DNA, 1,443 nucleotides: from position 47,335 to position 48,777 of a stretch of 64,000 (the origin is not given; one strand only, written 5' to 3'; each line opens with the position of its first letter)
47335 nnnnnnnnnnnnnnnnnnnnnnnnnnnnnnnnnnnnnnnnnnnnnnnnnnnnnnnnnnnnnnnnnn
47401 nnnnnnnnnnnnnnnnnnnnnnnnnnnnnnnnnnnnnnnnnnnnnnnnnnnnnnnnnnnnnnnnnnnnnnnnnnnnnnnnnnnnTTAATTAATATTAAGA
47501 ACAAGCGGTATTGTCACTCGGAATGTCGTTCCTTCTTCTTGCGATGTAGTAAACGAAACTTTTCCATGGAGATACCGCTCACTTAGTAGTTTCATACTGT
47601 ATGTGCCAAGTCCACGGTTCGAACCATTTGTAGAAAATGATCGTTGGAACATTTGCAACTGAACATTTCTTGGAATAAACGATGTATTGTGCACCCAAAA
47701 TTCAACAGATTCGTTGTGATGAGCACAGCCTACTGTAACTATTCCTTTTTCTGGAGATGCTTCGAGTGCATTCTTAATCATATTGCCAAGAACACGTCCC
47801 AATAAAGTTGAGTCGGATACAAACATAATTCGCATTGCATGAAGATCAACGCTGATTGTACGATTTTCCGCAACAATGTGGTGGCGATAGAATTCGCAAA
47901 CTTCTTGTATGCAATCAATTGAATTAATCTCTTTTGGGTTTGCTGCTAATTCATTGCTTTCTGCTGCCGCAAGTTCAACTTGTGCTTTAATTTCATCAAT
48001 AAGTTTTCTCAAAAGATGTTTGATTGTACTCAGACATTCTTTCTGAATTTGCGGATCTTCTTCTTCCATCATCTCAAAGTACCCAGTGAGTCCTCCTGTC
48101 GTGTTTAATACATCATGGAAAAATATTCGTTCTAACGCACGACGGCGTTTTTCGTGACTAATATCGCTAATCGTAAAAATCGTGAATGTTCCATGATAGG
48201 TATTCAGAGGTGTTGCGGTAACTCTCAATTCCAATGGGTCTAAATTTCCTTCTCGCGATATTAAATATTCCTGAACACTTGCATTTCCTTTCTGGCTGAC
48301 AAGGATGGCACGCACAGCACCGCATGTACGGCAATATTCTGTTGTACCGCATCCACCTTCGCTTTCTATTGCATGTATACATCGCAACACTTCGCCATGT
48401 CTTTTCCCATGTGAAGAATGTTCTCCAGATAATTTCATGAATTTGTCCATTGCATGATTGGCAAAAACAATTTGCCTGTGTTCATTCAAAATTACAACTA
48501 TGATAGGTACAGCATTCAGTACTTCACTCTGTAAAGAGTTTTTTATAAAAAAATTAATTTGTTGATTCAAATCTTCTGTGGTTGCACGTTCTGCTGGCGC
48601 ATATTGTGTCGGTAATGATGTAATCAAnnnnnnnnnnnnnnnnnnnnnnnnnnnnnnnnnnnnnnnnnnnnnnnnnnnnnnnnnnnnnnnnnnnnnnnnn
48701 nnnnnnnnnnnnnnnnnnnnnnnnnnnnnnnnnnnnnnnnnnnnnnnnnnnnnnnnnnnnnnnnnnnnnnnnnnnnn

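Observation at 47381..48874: A cargo module of about 1.4 kb carrying a 4-Cys cytoplasmic sensor kinase, inserted at the 3' end of eno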

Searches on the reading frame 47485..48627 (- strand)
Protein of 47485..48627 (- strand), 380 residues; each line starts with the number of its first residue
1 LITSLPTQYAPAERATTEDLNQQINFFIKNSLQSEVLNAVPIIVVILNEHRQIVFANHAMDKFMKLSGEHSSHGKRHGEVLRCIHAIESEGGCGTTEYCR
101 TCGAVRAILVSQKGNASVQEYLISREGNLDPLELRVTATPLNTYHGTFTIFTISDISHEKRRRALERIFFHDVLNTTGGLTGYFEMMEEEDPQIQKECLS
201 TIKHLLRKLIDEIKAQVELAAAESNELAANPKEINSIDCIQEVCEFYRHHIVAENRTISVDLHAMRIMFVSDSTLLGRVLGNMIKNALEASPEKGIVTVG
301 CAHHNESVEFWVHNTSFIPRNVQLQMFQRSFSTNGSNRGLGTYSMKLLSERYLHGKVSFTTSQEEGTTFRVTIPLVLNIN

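Call 5: search_protein_families(library=pfam, proteins=[window:47485-48627:-], max_evalue=0.01)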
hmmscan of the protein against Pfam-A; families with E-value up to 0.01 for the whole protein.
window:47485-48627:- (380 aa): 2 families
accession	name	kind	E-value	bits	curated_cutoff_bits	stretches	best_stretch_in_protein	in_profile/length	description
PF02518.31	HATPase_c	-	6.4e-14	52.8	26.4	1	272-375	2-109/111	Histidine kinase-, DNA gyrase B-, and HSP90-like ATPase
PF14501.12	HATPase_c_5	-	7.3e-08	32.7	22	1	278-373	8-101/102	GHKL domain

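Call 6: find_homologous_proteins(query=window:47485-48627:-, max_evalue=0.001)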
Query window:47485-48627:- (380 aa): 6825 proteins with E <= 0.001 among 8000 candidates; the best 120 are listed.
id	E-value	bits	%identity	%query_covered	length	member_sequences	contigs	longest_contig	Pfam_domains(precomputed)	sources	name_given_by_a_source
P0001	4.8e-251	850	100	100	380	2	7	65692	PF02518.32,PF14501.13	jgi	jgi:signal transduction histidine kinase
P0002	2.6e-249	844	99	100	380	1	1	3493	PF02518.32,PF14501.13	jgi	-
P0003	1.3e-225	767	91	99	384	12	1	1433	PF02518.32,PF14501.13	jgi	jgi:Signal transduction histidine kinase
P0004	3.3e-197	673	81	100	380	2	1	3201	PF02518.32,PF14501.13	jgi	-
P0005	4.1e-193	660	79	100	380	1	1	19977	PF02518.32,PF14501.13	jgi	jgi:K+-sensing histidine kinase KdpD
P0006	1.7e-157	542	66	99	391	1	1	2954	PF02518.32,PF14501.13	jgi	jgi:K+-sensing histidine kinase KdpD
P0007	4.9e-154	531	66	99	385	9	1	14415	PF02518.32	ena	-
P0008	5.8e-154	531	65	99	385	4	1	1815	PF02518.32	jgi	jgi:nitrogen fixation/metabolism regulation signal transduction histidine kinase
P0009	1.1e-152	527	67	98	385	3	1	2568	PF02518.32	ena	-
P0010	2.9e-152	525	65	99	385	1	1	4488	PF02518.32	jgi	jgi:K+-sensing histidine kinase KdpD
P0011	2.6e-149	516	65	99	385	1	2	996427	PF02518.32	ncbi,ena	-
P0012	1.2e-144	500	63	99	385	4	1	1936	PF02518.32,PF14501.13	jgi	jgi:K+-sensing histidine kinase KdpD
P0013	2.9e-144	499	61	99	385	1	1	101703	PF02518.32,PF14501.13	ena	-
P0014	8.1e-141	488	61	98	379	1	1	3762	PF02518.32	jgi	jgi:signal transduction histidine kinase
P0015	1.4e-139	484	62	98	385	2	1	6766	PF02518.32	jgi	jgi:K+-sensing histidine kinase KdpD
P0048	7.3e-116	406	53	98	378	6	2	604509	PF02518.32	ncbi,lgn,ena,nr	ncbi:MAG: HAMP domain-containing histidine kinase [Acidobacteriia bacterium]|nr:HAMP domain-containi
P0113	5.6e-112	393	51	98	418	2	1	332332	PF02518.32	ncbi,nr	ncbi:MAG: sensor histidine kinase [Ignavibacteriales bacterium]|nr:sensor histidine kinase [Ignaviba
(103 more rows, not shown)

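Call 7: search_protein_families(library=ncbifam, proteins=[window:47485-48627:-], max_evalue=0.1)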
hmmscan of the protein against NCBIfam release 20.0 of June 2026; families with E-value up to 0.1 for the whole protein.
window:47485-48627:- (380 aa): 54 families (the best 25 are shown)
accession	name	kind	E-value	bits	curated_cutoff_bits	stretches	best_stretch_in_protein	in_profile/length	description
NF046044.1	PnpS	equivalog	3.9e-19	68.9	400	1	181-374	189-390/390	two-component system histidine kinase PnpS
TIGR02966.1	phoR_proteo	equivalog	2.3e-15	56.5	334.2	1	133-316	84-270/333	phosphate regulon sensor histidine kinase PhoR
NF008312.0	PRK11100.1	equivalog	3.4e-15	55.8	356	1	181-374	275-473/477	two-component system sensor histidine kinase CreC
NF008468.0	PRK11360.1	equivalog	5.2e-15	54.8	646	1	171-375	405-608/616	two-component system sensor histidine kinase AtoS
NF008298.1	PRK11086.1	subfamily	3.1e-14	52.3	520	1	276-375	424-525/529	DcuS/MalK family sensor histidine kinase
NF041832.1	near_NosP_CTERM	subfamily_domain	7.7e-14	51.5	400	1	190-376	36-226/370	NahK/ErcS family hybrid sensor histidine kinase/response regulator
TIGR02916.1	PEP_his_kin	equivalog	1.4e-12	47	300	1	189-374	504-679/679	XrtA/PEP-CTERM system histidine kinase PrsK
NF038334.1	malate_HK_MalK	exception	3.8e-12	45.7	800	1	278-375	426-525/533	malate sensor histidine kinase MalK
TIGR01386.1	cztS_silS_copS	subfamily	9.4e-12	44.6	292.55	1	218-373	299-456/457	heavy metal sensor histidine kinase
NF007345.0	PRK09835.1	subfamily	1.1e-11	43.9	423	1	217-374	319-479/482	Cu(+)/Ag(+) sensor histidine kinase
NF033092.0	HK_WalK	equivalog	2.3e-11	43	725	1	131-374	335-593/594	cell wall metabolism sensor histidine kinase WalK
NF045595.1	HK_scytonemin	equivalog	1.2e-10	40.4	865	1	197-376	454-636/637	scytonemin biosynthesis sensor histidine kinase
NF047874.1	MASE3_PAS_HK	subfamily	2.5e-10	39.8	560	2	199-375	443-625/655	MASE3 domain-containing sensor histidine kinase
NF041735.1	hist_kin_RppB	equivalog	6.1e-10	38.5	400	1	186-374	243-438/438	two-component system sensor histidine kinase RppB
NF033091.0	HK_VanS_ACDEFG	equivalog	9e-10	38.1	400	1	158-374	70-293/293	vancomycin resistance histidine kinase VanS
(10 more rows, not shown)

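Call 8: find_encoding_contigs(protein=P0001, flank=6000, max_places=8)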
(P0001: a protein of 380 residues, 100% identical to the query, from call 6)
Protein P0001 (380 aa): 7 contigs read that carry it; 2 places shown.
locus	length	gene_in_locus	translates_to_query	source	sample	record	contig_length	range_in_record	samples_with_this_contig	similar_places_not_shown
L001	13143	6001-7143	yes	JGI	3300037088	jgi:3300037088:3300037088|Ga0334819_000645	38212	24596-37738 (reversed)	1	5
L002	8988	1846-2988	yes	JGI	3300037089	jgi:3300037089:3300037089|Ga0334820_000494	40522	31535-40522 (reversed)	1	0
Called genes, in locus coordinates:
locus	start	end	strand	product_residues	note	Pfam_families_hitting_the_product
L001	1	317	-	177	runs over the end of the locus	PF14512:TM1586_NiRdase (weak), PF00881:Nitroreductase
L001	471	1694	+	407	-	PF00275:EPSP_synthase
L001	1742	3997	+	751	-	PF07719:TPR_2 (faint), PF12895:ANAPC3 (faint)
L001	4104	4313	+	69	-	PF20095:DUF6485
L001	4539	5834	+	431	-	PF03952:Enolase_N, PF00113:Enolase_C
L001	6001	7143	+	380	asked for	PF02518:HATPase_c, PF14501:HATPase_c_5 (weak)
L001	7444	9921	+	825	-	PF01555:N6_N4_Mtase, PF02086:MethyltransfD12 (weak), PF03602:Cons_hypoth95 (faint), PF27126:NmeDI_C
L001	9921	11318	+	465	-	PF02878:PGM_PMM_I, PF02879:PGM_PMM_II, PF02880:PGM_PMM_III, PF00408:PGM_PMM_IV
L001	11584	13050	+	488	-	PF01938:TRAM, PF05958:tRNA_U5-meth_tr, PF03602:Cons_hypoth95 (faint), PF13649:Methyltransf_25 (weak), PF13847:Methyltransf_31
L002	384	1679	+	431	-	PF03952:Enolase_N, PF00113:Enolase_C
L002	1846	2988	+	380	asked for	PF02518:HATPase_c, PF14501:HATPase_c_5 (weak)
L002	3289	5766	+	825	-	PF01555:N6_N4_Mtase, PF02086:MethyltransfD12 (weak), PF03602:Cons_hypoth95 (faint), PF27126:NmeDI_C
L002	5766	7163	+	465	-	PF02878:PGM_PMM_I, PF02879:PGM_PMM_II, PF02880:PGM_PMM_III, PF00408:PGM_PMM_IV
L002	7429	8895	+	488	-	PF01938:TRAM, PF05958:tRNA_U5-meth_tr, PF03602:Cons_hypoth95 (faint), PF13649:Methyltransf_25 (weak), PF13847:Methyltransf_31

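Call 9: find_encoding_contigs(protein=P0005, flank=6000, max_places=4)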
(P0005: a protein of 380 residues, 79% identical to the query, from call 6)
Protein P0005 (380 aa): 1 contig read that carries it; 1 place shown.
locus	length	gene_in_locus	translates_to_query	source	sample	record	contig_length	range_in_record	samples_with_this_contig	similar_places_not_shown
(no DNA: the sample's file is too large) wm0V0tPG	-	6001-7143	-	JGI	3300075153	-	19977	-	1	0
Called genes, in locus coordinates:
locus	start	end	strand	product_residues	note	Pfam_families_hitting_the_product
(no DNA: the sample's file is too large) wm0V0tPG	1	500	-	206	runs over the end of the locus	PF14512:TM1586_NiRdase (weak), PF00881:Nitroreductase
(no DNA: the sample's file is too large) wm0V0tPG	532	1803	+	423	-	PF00275:EPSP_synthase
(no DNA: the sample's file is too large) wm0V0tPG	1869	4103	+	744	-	-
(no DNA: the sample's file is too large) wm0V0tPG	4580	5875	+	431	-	PF03952:Enolase_N, PF00113:Enolase_C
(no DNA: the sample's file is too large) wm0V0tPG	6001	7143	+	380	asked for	PF02518:HATPase_c, PF14501:HATPase_c_5 (weak)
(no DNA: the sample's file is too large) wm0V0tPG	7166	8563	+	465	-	PF02878:PGM_PMM_I, PF02879:PGM_PMM_II, PF02880:PGM_PMM_III, PF00408:PGM_PMM_IV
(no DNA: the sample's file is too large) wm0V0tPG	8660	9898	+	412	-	PF18962:Por_Secre_tail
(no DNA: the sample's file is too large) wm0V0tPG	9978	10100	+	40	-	-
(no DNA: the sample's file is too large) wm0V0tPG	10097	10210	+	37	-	-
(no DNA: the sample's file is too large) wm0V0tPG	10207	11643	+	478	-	PF01938:TRAM, PF05958:tRNA_U5-meth_tr, PF03602:Cons_hypoth95 (faint), PF13847:Methyltransf_31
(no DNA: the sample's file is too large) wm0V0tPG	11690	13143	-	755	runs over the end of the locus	PF04389:Peptidase_M28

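Call 13: find_encoding_contigs(protein=P0004, flank=6000, max_places=3)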
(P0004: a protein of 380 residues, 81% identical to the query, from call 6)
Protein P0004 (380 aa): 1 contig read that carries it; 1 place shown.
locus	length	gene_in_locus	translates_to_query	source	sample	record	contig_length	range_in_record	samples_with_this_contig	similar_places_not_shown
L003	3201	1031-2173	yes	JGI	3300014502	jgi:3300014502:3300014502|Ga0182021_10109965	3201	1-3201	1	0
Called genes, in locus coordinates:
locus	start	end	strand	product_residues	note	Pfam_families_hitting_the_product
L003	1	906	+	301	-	?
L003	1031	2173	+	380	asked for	PF02518:HATPase_c, PF14501:HATPase_c_5 (weak)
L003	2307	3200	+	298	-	?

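Call 14: find_encoding_contigs(protein=P0007, flank=6000, max_places=3)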
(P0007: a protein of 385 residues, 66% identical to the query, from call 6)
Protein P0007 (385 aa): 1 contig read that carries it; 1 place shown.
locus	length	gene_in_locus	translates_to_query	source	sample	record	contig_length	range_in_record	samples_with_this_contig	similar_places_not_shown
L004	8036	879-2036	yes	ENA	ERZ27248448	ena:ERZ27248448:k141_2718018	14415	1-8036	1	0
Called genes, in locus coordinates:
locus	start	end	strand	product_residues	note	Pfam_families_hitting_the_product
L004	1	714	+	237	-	?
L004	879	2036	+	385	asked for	PF02518:HATPase_c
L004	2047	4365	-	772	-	PF01564:Spermine_synth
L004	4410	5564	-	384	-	PF04055:Radical_SAM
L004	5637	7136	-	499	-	PF01875:Memo, PF01871:AMMECR1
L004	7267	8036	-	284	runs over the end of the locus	-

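Call 15: find_encoding_contigs(protein=P0011, flank=6000, max_places=3)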
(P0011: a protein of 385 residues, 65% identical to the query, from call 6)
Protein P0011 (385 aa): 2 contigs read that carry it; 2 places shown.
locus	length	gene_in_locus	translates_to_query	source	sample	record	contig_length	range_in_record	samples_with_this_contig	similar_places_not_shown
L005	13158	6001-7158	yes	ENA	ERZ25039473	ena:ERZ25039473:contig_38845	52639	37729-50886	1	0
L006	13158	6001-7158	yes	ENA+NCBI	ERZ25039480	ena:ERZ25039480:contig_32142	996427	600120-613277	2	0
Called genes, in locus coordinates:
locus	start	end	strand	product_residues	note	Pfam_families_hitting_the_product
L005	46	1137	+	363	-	PF01738:DLH, PF02129:Peptidase_S15 (weak), PF20434:BD-FAE, PF00326:Peptidase_S9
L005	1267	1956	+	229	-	PF01346:FKBP_N, PF00254:FKBP_C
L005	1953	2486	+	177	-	PF09335:VTT_dom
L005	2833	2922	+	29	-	-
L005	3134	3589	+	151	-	PF00583:Acetyltransf_1, PF13508:Acetyltransf_7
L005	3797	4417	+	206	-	PF03807:F420_oxidored (weak)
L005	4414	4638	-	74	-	-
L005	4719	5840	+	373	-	PF18958:DUF5700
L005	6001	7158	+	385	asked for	PF02518:HATPase_c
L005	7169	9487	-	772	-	PF01564:Spermine_synth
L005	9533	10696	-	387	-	PF04055:Radical_SAM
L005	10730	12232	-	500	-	PF01875:Memo, PF01871:AMMECR1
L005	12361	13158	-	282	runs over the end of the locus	-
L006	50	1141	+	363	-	PF01738:DLH, PF02129:Peptidase_S15 (weak), PF20434:BD-FAE, PF00326:Peptidase_S9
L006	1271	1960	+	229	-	PF01346:FKBP_N, PF00254:FKBP_C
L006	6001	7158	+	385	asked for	PF02518:HATPase_c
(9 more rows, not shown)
